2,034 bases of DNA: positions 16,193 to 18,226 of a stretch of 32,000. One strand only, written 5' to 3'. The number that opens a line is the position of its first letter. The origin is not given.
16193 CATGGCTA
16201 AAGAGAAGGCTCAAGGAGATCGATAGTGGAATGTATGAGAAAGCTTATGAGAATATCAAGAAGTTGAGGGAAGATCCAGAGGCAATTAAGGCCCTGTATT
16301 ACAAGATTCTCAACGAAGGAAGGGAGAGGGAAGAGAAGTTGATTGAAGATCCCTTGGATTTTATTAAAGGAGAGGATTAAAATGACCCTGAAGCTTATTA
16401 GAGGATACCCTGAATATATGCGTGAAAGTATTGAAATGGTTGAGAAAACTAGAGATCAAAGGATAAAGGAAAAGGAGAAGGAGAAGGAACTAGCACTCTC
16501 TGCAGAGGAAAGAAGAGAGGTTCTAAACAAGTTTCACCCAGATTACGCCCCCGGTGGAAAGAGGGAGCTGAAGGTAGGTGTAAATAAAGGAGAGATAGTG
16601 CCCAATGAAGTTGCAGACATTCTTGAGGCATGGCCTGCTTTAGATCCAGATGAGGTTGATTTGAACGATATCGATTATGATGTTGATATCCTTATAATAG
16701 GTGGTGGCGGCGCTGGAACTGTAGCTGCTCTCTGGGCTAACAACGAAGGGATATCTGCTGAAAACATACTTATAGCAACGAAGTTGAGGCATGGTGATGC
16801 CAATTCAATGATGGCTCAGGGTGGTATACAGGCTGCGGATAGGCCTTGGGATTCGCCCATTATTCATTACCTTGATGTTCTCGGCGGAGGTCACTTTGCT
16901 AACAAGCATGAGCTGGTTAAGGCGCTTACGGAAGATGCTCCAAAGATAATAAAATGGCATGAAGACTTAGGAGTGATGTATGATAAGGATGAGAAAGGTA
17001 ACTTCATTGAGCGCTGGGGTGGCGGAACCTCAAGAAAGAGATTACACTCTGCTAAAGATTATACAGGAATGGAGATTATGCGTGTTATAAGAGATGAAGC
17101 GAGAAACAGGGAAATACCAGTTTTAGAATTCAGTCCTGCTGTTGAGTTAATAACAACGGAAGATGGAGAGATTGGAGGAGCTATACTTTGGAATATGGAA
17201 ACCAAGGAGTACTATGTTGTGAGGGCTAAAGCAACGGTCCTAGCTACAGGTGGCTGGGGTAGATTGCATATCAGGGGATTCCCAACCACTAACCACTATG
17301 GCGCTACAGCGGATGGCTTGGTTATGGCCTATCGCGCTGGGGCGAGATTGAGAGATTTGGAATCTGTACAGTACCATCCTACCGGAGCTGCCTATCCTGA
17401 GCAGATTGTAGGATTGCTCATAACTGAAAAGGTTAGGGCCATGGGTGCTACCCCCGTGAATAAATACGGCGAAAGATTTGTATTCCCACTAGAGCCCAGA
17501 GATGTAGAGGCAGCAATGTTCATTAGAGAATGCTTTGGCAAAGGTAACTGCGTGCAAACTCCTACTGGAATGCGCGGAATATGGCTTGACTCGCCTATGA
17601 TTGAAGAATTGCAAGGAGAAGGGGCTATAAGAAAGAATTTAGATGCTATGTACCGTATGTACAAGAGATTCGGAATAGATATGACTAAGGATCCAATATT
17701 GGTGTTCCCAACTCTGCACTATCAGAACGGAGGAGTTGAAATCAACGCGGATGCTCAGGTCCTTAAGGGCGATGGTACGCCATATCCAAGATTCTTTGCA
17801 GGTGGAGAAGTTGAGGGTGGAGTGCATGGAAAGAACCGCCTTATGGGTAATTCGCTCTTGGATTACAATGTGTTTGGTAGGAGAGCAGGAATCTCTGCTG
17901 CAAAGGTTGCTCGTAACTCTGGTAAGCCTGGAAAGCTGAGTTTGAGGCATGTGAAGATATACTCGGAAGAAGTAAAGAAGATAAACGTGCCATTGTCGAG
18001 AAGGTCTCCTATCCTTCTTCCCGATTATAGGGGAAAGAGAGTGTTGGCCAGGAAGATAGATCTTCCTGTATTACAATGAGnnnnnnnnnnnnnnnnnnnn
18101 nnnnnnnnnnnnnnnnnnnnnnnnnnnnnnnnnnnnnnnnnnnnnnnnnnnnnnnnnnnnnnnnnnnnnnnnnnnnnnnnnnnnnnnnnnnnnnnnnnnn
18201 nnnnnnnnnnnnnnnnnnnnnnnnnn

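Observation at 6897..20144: Ten-gene HdrCBA / tandem-HdrA / MvhD / Fe-S / fumarate-reductase-like / LutAB-like supercluster: candidate soluble electron-bifurcating fumarate-reducing system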

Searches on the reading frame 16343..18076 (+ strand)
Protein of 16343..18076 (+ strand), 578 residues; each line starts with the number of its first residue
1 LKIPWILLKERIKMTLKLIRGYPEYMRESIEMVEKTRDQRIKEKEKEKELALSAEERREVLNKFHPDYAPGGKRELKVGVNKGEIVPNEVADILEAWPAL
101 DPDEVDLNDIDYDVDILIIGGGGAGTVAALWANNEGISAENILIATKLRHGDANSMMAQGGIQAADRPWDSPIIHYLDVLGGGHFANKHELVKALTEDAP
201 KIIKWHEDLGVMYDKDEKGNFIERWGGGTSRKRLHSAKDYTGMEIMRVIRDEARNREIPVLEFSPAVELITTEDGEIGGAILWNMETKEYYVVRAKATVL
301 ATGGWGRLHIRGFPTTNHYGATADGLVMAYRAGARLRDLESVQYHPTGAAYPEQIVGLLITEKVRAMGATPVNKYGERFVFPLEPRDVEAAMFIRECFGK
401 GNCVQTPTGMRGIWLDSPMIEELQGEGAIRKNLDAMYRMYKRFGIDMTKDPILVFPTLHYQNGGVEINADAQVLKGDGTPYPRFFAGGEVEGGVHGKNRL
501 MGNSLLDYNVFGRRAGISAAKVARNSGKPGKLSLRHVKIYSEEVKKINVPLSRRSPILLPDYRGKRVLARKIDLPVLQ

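Call 4: search_protein_families(library=pfam, proteins=[window:16343-18076:+], max_evalue=0.001)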
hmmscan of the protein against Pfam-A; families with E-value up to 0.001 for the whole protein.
window:16343-18076:+ (578 aa): 2 families
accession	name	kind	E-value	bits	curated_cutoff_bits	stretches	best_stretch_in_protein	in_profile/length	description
PF00890.30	FAD_binding_2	-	1.9e-69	235.3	20.4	1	115-505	1-414/414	FAD binding domain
PF03486.20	HI0933_like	-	0.00043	20.2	50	0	115-468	2-198/244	HI0933-like protein Rossmann domain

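Call 7: find_encoding_contigs(protein=window:16382-18076:+, flank=10000, max_places=6)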
Protein window:16382-18076:+ (565 aa): no gene with exactly this product is on record in the collection.

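Call 8: find_homologous_proteins(query=window:16382-18076:+, max_evalue=1e-10)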
Query window:16382-18076:+ (565 aa): 8000 proteins with E <= 1e-10 among 8000 candidates; the best 120 are listed.
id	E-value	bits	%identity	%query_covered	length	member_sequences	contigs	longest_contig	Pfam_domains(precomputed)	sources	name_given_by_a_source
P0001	0.0e+0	1252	96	100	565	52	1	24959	PF00890.31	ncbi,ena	-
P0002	0.0e+0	1242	95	100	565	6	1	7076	PF00890.31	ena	-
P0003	0.0e+0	1198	91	100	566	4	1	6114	PF00890.31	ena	-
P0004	0.0e+0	1162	88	100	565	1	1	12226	PF00890.31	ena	-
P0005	0.0e+0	1132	86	100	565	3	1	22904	PF00890.31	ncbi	-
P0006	0.0e+0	1129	86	100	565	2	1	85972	PF00890.31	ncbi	-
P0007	0.0e+0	1129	86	100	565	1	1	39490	PF00890.31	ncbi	-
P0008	2.3e-293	992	77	99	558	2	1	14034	PF01266.31,PF00890.31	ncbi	-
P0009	1.3e-288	977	77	99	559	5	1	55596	PF00890.31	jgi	-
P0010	1.4e-284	963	74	99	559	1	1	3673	PF01266.31,PF00890.31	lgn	-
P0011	1.3e-281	953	75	99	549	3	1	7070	PF00890.31,PF07992.21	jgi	jgi:succinate dehydrogenase/fumarate reductase flavoprotein subunit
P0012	2.6e-281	952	75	99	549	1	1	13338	PF00890.31,PF07992.21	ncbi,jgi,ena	-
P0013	4.1e-280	948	74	99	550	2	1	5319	PF00890.31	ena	-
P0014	1.2e-279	947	74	99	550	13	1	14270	PF00890.31,PF07992.21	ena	-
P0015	2.1e-278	943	75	99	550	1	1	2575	PF00890.31,PF07992.21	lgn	-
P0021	3.8e-273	925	73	99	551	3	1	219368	PF00890.31,PF07992.21,PF03486.21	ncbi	ncbi:MAG: FAD-binding protein [Candidatus Asgardarchaeia archaeon]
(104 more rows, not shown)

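Call 10: find_encoding_contigs(protein=P0001, flank=10000, max_places=3)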
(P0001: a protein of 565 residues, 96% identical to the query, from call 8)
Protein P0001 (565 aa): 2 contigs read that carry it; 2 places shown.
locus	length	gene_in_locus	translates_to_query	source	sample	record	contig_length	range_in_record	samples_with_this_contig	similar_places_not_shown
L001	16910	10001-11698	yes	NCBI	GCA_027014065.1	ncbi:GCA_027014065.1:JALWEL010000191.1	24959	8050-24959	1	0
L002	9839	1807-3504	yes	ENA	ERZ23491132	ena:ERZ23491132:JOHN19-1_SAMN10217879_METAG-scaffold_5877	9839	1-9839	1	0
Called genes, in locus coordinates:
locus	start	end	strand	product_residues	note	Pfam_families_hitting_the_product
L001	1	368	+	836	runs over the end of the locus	PF09286:Pro-kuma_activ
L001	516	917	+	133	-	PF13187:Fer4_9, PF13183:Fer4_8, PF13534:Fer4_17 (weak)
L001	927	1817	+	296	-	PF02754:CCG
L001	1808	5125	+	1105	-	PF00890:FAD_binding_2, PF12831:FAD_oxidored, PF14691:Fer4_20, PF07992:Pyr_redox_2, PF13450:NAD_binding_8, PF13738:Pyr_redox_3, PF13237:Fer4_10, PF14697:Fer4_21, +21 more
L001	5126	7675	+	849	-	PF07992:Pyr_redox_2 (faint), PF13738:Pyr_redox_3 (faint), PF00037:Fer4 (faint), PF12797:Fer4_2 (faint), PF12838:Fer4_7, PF13187:Fer4_9, PF13237:Fer4_10, PF14697:Fer4_21 (weak), +3 more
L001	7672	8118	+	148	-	PF02662:FlpD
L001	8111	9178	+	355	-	PF13183:Fer4_8 (faint), PF13237:Fer4_10 (faint)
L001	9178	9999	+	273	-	PF13510:Fer2_4 (weak), PF13534:Fer4_17 (faint), PF12838:Fer4_7, PF13183:Fer4_8 (weak), PF13187:Fer4_9, PF13237:Fer4_10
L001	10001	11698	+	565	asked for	PF00890:FAD_binding_2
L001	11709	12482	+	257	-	PF02754:CCG (faint)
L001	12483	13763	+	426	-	PF14691:Fer4_20 (faint), PF02589:LUD_dom, PF13183:Fer4_8, PF13237:Fer4_10 (faint), PF13534:Fer4_17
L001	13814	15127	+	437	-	PF00390:malic, PF03949:Malic_M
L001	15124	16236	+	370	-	PF01071:GARS_A (weak), PF08442:ATP-grasp_2, PF13549:ATP-grasp_5 (weak), PF24948:Citrate_synth_N, PF00549:Ligase_CoA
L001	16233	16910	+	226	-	?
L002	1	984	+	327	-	?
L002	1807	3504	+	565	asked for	PF00890:FAD_binding_2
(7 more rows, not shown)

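Call 11: find_encoding_contigs(protein=P0021, flank=10000, max_places=2)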
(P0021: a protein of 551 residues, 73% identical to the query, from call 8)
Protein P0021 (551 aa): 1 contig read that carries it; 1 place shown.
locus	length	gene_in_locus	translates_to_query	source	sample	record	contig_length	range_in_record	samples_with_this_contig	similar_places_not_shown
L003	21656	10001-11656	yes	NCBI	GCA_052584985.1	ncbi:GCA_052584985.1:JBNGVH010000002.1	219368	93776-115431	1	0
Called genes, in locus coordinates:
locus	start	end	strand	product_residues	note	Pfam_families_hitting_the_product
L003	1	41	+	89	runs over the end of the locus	PF14697:Fer4_21 (faint), PF17179:Fer4_22 (faint), PF13183:Fer4_8 (faint), PF25160:LdpA_Fe-S-bd (weak), PF00037:Fer4 (weak), PF12837:Fer4_6 (weak), PF13237:Fer4_10 (weak), PF12838:Fer4_7, +3 more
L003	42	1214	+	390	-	PF01855:POR_N, PF02780:Transketolase_C (weak), PF17147:PFOR_II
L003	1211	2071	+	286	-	PF02775:TPP_enzyme_C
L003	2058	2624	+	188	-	PF01558:POR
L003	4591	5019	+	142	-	PF02662:FlpD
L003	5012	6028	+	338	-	PF01058:Oxidored_q6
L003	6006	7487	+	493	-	PF27537:HoxH, PF00374:NiFeSe_Hases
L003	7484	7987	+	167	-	PF01750:HycI (weak)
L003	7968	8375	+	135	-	PF13237:Fer4_10 (weak), PF13183:Fer4_8, PF13187:Fer4_9, PF13534:Fer4_17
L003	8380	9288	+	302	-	PF02754:CCG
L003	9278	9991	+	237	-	PF13510:Fer2_4 (weak), PF00111:Fer2 (weak), PF13183:Fer4_8 (faint), PF13534:Fer4_17 (faint), PF00037:Fer4 (faint), PF13237:Fer4_10, PF12838:Fer4_7, PF13187:Fer4_9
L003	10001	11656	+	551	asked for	PF00890:FAD_binding_2, PF03486:HI0933_like (faint), PF07992:Pyr_redox_2 (faint)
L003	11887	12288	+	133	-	-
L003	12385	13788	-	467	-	PF00890:FAD_binding_2 (faint), PF00996:GDI, PF01266:DAO (weak), PF01593:Amino_oxidase, PF03486:HI0933_like (faint), PF07992:Pyr_redox_2 (faint), PF13450:NAD_binding_8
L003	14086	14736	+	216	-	PF21033:RMD1-3 (faint), PF00515:TPR_1 (faint), PF07719:TPR_2 (faint), PF23914:TPR_CcmH_CycH (faint), PF13174:TPR_6 (faint), PF13176:TPR_7 (faint), PF13432:TPR_16 (weak), PF13431:TPR_17 (weak), +4 more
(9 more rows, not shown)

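Call 16: search_protein_families(library=ncbifam, proteins=[window:16382-18076:+], max_evalue=0.00001)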
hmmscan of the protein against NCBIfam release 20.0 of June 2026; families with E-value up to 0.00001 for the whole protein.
window:16382-18076:+ (565 aa): 39 families (the best 25 are shown)
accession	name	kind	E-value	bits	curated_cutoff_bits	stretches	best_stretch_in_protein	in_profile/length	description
NF004900.0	PRK06263.1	equivalog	2.9e-91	306.7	718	1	99-532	6-425/546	fumarate reductase (CoM/CoB) subunit TfrA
TIGR01812.1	sdhA_frdA_Gneg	subfamily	5.9e-80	269.3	567.3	1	102-528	1-423/568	succinate dehydrogenase or fumarate reductase, flavoprotein subunit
NF005866.0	PRK07803.1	equivalog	1e-73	248.6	819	2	99-372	7-289/631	fumarate reductase/succinate dehydrogenase flavoprotein subunit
TIGR00551.1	nadB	equivalog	4.5e-71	240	452.75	1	101-510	3-389/489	L-aspartate oxidase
NF004724.0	PRK06069.1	subfamily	8.6e-70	235.5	826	1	101-534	6-435/577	succinate dehydrogenase/fumarate reductase flavoprotein subunit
NF005867.0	PRK07804.1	equivalog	6.2e-67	226.1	639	1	100-520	18-427/548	L-aspartate oxidase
NF004613.0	PRK05945.1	equivalog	1.7e-65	221.8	824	1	100-516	3-419/575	succinate dehydrogenase/fumarate reductase flavoprotein subunit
TIGR01813.1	flavo_cyto_c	subfamily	6.8e-65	219.5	285.45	2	102-384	1-290/444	flavocytochrome c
TIGR01816.1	sdhA_forward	equivalog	5.4e-64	216.3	727.35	1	101-522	3-427/584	succinate dehydrogenase flavoprotein subunit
NF005978.0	PRK08071.1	equivalog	3.3e-63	213.9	621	1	102-509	5-387/514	L-aspartate oxidase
NF005636.0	PRK07395.1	subfamily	4.6e-63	213.3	723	1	95-503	7-399/560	L-aspartate oxidase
NF005701.0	PRK07512.1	equivalog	4.3e-62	210.1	528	1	101-517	10-404/516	L-aspartate oxidase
NF004820.0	PRK06175.1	equivalog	1.1e-58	199.1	472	1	100-510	4-387/433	L-aspartate oxidase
NF006567.0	PRK09077.1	equivalog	1.5e-57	195.1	629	1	99-508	7-407/537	L-aspartate oxidase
NF042982.1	MFR_Fp_SdhA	equivalog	1e-55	189.3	1100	1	101-514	48-453/612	8-methylmenaquinol:fumarate reductase flavoprotein subunit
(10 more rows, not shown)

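Call 17: search_solved_structures(query=window:16382-18076:+, max_evalue=1e-10, show_alignments=1)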
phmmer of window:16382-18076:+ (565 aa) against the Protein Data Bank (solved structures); distinct sequences matched with E-value up to 1e-10: 53.
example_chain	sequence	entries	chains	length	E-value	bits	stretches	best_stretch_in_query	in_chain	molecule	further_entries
7d6v_A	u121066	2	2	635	5e-58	200.3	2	100-372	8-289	Succinate dehydrogenase subunit A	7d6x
1nek_A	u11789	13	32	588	2.5e-47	165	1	101-509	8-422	Succinate dehydrogenase flavoprotein subunit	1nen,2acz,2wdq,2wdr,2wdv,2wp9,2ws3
6lum_A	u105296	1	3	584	4.5e-47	164.2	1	100-513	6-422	Succinate dehydrogenase subunit A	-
1zoy_A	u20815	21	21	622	1.2e-46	162.7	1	96-515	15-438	FAD-binding protein | Succinate dehydrogenase [ubiquinone] flavoprotein subunit, mitochondrial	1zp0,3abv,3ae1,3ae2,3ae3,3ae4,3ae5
4ytp_A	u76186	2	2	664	1.3e-46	162.6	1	96-515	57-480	Succinate dehydrogenase [ubiquinone] flavoprotein subunit, mitochondrial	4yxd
6vax_A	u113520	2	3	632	2.9e-46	161.5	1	96-513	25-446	Succinate dehydrogenase [ubiquinone] flavoprotein subunit, mitochondrial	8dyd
8gs8_A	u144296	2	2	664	3e-46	161.4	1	96-513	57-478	Succinate dehydrogenase [ubiquinone] flavoprotein subunit, mitochondrial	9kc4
1yq3_A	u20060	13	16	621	3.3e-46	161.3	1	97-511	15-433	Succinate dehydrogenase flavoprotein subunit | Succinate dehydrogenase [ubiquinone] flavoprotein subunit, mitochondrial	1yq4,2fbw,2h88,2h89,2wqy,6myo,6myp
8dye_A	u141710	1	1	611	4e-46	161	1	97-513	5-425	Succinate dehydrogenase [ubiquinone] flavoprotein subunit, mitochondrial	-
4ysx_A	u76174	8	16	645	8.9e-44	153.3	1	96-507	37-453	Succinate dehydrogenase flavoprotein | Succinate dehydrogenase [ubiquinone] flavoprotein subunit, mitochondrial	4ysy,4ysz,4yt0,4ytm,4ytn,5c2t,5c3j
3vr8_A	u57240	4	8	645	1.7e-43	152.4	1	96-507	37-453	Flavoprotein subunit of complex II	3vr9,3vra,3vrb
1d4c_A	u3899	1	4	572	1.8e-43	152.3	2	99-383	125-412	FLAVOCYTOCHROME C FUMARATE REDUCTASE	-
9lig_A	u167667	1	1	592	3e-43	151.6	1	97-508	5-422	Succinate dehydrogenase [ubiquinone] flavoprotein subunit, mitochondrial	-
9kps_A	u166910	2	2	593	3e-43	151.6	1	97-508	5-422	Succinate dehydrogenase [ubiquinone] flavoprotein subunit, mitochondrial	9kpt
9qdl_A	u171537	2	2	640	3e-43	151.5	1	96-508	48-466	Succinate dehydrogenase [ubiquinone] flavoprotein subunit, mitochondrial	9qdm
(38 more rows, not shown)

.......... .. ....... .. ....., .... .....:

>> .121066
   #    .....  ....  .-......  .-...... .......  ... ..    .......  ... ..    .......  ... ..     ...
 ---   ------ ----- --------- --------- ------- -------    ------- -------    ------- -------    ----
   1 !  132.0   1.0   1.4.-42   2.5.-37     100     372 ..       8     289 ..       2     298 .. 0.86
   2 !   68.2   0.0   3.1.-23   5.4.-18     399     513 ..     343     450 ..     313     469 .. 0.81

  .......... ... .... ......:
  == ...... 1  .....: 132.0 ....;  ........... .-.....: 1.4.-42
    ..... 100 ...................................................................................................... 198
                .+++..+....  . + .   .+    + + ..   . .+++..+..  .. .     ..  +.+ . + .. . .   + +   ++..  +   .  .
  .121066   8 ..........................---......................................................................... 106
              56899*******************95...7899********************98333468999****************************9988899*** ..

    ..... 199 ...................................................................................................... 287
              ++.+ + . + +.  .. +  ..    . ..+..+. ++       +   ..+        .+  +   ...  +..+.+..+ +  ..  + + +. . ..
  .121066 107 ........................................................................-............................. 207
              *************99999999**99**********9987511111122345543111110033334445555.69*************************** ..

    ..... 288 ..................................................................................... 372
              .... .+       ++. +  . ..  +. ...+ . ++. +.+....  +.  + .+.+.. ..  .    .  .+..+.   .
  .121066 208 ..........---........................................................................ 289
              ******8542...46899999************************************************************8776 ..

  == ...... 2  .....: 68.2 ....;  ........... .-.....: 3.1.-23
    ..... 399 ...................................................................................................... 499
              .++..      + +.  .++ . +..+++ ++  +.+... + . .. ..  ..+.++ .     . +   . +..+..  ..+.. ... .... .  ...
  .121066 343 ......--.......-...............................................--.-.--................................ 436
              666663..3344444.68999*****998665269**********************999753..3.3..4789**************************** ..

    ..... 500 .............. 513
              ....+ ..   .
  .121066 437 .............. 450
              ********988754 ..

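Call 28: find_related_loci(query=A1, collection=genome_contigs, flank=10000)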
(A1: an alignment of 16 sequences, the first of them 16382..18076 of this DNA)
Query A1 (565 aa) in genome_contigs; peptide patterns used: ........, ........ (x = any residue, [..] = any of these).
600 stretches matched a pattern (row limit reached: there are more); 599 encode a relative of the query (tblastn E <= 1e-3); the best 80 are kept; 80 distinct loci.
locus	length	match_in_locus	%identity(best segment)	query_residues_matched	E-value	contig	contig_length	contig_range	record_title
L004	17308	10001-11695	95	1-565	0e+0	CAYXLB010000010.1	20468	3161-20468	MAG TPA_asm: uncultured Thermoplasmata archaeon isolate SRP144503_co3_221 genome assembly, contig: NODE_434_length_20468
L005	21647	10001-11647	74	3-561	0e+0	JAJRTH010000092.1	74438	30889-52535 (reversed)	MAG: archaeon isolate Dive96_bin1.310 k141_5086973, whole genome shotgun sequence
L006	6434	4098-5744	67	3-561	0e+0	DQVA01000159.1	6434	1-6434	MAG TPA_asm: Candidatus Bipolaricaulota bacterium isolate SZUA-1496 k95_42362, whole genome shotgun sequence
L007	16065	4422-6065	66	3-561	0e+0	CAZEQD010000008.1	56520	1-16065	MAG TPA_asm: uncultured Eubacteriales bacterium isolate binchicken_co19_621 genome assembly, contig: NODE_563_length_565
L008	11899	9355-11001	66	3-561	0e+0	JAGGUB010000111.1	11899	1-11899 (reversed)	MAG: candidate division WOR-3 bacterium isolate AUK063 PB_MBMC_017_c_000000000103, whole genome shotgun sequence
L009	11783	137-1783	65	3-561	0e+0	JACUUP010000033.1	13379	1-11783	MAG: Candidatus Aerophobetes bacterium isolate Kmv34 NODE_2306_length_13379_cov_9.256379, whole genome shotgun sequence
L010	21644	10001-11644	67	3-561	0e+0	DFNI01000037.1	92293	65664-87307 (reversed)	MAG TPA_asm: Acetothermia bacterium UBA3571 UBA3571_contig_421, whole genome shotgun sequence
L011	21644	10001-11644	70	3-561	0e+0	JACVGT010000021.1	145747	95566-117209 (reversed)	MAG: Theionarchaea archaeon isolate SZ_20-22.3 SZ_20-22.3_bin20-22.3_004, whole genome shotgun sequence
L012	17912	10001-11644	67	3-561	0e+0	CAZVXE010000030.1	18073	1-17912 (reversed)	MAG TPA_asm: uncultured Thermococci archaeon isolate binchicken_co257_23 genome assembly, contig: NODE_3417_length_18073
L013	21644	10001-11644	67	3-561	0e+0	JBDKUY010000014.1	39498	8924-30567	MAG: Methanofastidiosum sp. isolate 8_bin.39 c_000000217674, whole genome shotgun sequence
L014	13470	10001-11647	65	3-561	0e+0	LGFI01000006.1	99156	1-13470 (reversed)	MAG: Acetothermia bacterium 64_32 S_OP1_64_33_5, whole genome shotgun sequence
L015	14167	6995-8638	65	3-561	0e+0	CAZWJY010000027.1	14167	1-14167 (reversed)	MAG TPA_asm: uncultured bacterium isolate binchicken_co349_111 genome assembly, contig: NODE_1273_length_14167_cov_18.42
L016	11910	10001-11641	67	9-561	0e+0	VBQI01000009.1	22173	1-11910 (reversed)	MAG: Thermoplasmata archaeon isolate M10_bin2222 scaffold812, whole genome shotgun sequence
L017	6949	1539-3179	67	9-561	0e+0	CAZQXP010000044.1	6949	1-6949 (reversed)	MAG TPA_asm: uncultured Thermotogaceae bacterium isolate SRP104967_co1_45 genome assembly, contig: NODE_3656_length_6949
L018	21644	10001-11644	64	3-561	0e+0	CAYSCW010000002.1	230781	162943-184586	MAG TPA_asm: uncultured Eubacteriales bacterium isolate binchicken_co34_437 genome assembly, contig: NODE_14_length_2307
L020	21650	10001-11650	67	3-563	0e+0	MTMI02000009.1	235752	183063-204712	MAG: Candidatus Mnemosynella biddleae isolate JdFR-21 NRA7_88_55_length_235752_cov_36, whole genome shotgun sequence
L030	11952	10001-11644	66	2-561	0e+0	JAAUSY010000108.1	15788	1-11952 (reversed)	MAG: Chloroflexaceae bacterium isolate SM1_1_0 NODE_1406_length_15788_cov_9.646319, whole genome shotgun sequence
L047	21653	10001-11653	61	1-561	0e+0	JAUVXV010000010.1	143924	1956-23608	MAG: Candidatus Heimdallarchaeota archaeon isolate CSMAG_1225 CSMAG_1225_k141_1154654_length_143924_cov_16.9966, whole g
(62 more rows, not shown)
